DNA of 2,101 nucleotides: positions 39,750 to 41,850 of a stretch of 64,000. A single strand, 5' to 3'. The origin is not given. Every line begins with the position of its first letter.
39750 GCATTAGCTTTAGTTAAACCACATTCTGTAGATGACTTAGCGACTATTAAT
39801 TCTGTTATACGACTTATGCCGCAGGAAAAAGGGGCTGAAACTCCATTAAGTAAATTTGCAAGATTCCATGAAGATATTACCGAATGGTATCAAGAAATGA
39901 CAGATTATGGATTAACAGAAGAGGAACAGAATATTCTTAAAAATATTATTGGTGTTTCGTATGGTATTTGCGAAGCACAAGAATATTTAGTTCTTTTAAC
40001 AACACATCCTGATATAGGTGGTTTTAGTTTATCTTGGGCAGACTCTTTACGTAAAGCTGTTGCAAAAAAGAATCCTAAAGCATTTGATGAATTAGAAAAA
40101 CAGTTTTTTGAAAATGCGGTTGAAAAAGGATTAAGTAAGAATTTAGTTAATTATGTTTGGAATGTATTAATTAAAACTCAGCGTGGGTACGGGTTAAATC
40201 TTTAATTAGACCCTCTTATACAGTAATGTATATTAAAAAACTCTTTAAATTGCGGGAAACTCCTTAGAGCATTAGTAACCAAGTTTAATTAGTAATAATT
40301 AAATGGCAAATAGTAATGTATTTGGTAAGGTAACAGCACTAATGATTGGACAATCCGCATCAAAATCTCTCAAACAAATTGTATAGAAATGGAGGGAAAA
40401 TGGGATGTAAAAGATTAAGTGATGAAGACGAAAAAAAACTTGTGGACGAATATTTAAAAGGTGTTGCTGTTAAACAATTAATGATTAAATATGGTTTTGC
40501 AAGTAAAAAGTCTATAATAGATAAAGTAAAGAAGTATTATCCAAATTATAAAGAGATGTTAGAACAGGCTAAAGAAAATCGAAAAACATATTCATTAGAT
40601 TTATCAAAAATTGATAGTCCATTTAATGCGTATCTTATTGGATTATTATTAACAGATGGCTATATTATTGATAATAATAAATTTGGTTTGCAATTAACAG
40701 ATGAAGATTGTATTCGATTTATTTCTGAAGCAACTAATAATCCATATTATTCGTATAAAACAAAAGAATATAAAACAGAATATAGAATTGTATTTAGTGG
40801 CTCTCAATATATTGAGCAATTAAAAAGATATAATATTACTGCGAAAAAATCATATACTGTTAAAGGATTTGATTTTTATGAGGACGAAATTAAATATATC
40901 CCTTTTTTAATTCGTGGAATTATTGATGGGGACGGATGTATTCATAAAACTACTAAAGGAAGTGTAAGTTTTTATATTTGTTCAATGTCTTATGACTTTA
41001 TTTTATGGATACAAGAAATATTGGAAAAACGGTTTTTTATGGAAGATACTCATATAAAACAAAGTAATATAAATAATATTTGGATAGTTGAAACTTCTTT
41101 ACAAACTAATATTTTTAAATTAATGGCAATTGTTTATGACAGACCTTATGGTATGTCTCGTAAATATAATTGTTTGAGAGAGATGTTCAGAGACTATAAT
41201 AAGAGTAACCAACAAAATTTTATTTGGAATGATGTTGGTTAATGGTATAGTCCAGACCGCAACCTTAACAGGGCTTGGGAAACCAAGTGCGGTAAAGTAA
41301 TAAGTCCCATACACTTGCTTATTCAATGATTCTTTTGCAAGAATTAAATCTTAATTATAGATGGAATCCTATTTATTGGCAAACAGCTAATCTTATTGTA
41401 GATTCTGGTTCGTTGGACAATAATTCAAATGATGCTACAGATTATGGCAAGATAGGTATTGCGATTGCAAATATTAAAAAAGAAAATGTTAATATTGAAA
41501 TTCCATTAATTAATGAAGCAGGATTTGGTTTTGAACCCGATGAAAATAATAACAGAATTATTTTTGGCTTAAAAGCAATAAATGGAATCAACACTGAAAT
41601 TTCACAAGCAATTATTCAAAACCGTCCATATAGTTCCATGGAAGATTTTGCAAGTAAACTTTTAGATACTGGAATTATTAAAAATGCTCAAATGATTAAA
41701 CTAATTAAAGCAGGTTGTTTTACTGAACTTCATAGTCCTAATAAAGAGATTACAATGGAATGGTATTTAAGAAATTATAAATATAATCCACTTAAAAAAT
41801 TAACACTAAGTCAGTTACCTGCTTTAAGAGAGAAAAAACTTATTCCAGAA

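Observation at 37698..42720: PolIII-alpha-type polymerase gene split inside the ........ block by a HEG-bearing element flanked by a 9-bp duplication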

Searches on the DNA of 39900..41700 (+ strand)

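Call 3: search_rna_families(source=window, start=39900, end=41700, threshold=evalue, max_evalue=1, show_alignments=3)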
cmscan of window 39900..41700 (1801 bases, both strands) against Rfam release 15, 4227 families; matches with E-value up to 1: 4.
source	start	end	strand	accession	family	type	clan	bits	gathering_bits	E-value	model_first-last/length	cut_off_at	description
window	41190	41254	-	RF00896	mir-787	Gene; miRNA;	-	20.2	57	0.78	1-72/72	no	mir-787 microRNA precursor family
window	41106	41277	+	RF00028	Intron_gpI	Intron;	-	20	50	0.027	1-253/253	no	Group I catalytic intron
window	40251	40394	+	RF00028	Intron_gpI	Intron;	-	17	50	0.22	60-139/253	no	Group I catalytic intron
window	41585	41700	-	RF00636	NRON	Gene;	-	14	50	0.36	249-370/370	5'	ncRNA Repressor of NFAT (nuclear factor of activated T cells)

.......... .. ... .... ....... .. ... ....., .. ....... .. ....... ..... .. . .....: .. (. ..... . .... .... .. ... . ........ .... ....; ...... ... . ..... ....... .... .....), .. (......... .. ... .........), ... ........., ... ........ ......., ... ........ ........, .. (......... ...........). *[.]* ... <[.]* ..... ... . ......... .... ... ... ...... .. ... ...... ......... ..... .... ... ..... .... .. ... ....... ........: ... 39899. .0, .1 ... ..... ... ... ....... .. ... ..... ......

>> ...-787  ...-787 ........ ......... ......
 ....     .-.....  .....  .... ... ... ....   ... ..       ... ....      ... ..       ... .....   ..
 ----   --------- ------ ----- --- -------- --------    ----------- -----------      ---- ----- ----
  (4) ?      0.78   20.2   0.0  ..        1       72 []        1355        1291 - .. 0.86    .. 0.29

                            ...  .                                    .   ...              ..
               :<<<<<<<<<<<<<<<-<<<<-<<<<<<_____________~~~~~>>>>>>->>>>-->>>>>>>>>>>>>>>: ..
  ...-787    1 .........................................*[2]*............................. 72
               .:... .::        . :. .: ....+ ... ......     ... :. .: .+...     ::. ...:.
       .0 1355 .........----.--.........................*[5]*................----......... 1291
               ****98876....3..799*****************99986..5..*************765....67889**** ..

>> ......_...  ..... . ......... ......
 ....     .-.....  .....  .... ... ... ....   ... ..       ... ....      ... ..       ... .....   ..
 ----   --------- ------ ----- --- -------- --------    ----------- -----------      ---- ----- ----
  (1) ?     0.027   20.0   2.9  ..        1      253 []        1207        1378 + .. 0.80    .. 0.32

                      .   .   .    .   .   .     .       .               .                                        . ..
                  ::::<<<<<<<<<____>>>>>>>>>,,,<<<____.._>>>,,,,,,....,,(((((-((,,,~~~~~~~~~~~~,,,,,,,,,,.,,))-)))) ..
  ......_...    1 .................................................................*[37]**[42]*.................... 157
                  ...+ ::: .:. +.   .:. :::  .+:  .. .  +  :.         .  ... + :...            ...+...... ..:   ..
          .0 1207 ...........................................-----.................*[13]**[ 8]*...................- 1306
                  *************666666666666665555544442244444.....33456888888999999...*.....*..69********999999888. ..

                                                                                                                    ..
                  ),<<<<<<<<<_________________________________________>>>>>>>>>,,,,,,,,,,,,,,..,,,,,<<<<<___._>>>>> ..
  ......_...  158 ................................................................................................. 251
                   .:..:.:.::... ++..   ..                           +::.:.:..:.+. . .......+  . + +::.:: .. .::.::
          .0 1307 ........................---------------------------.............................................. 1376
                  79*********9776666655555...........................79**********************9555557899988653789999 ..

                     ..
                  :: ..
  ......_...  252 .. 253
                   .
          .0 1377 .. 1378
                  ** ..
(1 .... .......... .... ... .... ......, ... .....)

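Call 7: search_dna_similar(query=window:40203-41343:+, collection=phages, mode=distant, max_rows=30)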
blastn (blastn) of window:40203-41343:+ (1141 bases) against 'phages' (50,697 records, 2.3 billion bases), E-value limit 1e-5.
Records with a match: 2; places in all: 2; records where one place covers at least 80% of the query: 0.
Best place of each record, by identity: 80-90% 1; 60-80% 1.
By first word of the organism name: Bacteriophage 1; Staphylococcus 1.
By host as written in the record: - 1; Staphylococcus aureus 1.
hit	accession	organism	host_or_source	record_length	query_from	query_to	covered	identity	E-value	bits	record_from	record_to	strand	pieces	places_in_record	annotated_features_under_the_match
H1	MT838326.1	Bacteriophage sp.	human fecal samples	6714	32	157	11%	72.9%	1e-7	64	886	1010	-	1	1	record has no annotation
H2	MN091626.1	Staphylococcus phage PALS_2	Staphylococcus aureus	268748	10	68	5%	85.0%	1e-7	65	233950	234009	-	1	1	hypothetical protein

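Call 44: search_rna_families(source=L139, start=3100, end=4500, threshold=evalue, max_evalue=1)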
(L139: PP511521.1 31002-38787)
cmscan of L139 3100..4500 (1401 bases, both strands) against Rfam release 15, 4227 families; matches with E-value up to 1: 2.
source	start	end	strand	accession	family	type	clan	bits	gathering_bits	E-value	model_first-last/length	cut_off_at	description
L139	3848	3910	-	RF01564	DdR14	Gene; snRNA; snoRNA; CD-box;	-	27.9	80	0.42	1-65/65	no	D. discoideum snoRNA DdR14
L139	3883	3988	+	RF00142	snoZ118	Gene; snRNA; snoRNA; CD-box;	-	21.3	48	0.8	1-108/108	no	Small nucleolar RNA Z118/Z121/Z120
